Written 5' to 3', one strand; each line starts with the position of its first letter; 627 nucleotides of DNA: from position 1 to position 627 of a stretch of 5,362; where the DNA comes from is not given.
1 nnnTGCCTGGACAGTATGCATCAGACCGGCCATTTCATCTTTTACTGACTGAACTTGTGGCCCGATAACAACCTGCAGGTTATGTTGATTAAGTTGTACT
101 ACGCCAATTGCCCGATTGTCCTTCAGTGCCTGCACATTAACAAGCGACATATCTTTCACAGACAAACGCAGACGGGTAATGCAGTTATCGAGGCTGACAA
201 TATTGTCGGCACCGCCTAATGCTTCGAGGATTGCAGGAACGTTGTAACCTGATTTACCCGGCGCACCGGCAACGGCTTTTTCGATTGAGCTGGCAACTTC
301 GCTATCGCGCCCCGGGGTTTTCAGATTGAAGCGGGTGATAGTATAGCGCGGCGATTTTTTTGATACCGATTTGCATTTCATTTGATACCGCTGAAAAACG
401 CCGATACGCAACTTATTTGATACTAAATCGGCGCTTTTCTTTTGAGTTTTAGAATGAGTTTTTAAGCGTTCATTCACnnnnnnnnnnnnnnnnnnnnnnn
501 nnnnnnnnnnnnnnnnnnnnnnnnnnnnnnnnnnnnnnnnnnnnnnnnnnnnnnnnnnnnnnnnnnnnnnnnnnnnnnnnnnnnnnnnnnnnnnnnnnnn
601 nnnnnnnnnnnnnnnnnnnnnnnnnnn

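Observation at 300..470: Prophage-host junction: terminal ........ and 22-bp-spaced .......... repeats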

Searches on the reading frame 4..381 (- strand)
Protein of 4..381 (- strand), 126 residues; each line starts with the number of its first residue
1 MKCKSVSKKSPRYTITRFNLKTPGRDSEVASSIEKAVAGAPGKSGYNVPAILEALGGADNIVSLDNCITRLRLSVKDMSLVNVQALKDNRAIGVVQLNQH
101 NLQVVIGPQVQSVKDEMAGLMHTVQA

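Call 41: find_encoding_contigs(protein=window:4-381:-, flank=10000, max_places=6)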
Protein seq(126 aa) (126 aa): 5 contigs read that carry it; 4 places shown.
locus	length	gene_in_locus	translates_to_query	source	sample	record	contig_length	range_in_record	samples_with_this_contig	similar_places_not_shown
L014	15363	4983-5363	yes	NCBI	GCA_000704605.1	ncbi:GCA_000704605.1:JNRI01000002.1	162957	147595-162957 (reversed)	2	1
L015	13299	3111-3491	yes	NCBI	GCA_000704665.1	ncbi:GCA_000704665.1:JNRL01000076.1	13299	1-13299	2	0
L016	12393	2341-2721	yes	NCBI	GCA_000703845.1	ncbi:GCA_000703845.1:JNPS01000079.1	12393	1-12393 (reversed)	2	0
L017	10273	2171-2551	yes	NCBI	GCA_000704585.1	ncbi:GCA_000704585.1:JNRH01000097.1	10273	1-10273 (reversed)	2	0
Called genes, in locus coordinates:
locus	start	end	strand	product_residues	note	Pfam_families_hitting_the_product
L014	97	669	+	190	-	PF00239:Resolvase, PF02796:HTH_7, PF13384:HTH_23 (weak), PF13936:HTH_38 (weak)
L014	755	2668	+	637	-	PF03629:SASA, PF20350:DUF6645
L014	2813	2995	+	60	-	PF07125:DUF1378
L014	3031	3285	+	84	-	PF05696:DUF826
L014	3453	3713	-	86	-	-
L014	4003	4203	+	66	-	PF10122:Zn_ribbon_Com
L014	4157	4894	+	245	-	PF25680:Mom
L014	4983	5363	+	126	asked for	PF00367:PTS_EIIB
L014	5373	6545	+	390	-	PF00155:Aminotran_1_2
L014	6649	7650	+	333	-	PF00962:A_deaminase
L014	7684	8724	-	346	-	PF01408:GFO_IDH_MocA, PF22725:GFO_IDH_MocA_C3, PF02894:GFO_IDH_MocA_C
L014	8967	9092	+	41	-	PF24673:Blr_divisome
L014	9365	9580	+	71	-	PF05321:HHA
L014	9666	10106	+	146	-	PF10754:DUF2569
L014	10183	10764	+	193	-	PF02508:Rnf-Nqr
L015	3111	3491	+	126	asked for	PF00367:PTS_EIIB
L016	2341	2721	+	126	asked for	PF00367:PTS_EIIB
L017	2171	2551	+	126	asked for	PF00367:PTS_EIIB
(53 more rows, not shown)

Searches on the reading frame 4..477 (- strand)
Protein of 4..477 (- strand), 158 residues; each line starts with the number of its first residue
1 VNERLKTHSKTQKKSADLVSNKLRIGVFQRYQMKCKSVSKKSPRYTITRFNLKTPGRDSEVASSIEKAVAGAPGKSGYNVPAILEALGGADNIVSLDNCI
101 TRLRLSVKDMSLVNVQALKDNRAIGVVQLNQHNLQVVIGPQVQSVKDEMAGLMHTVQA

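Call 40: find_encoding_contigs(protein=window:4-477:-, flank=10000, max_places=6)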
Protein seq(158 aa) (158 aa): no gene with exactly this product is on record in the collection.
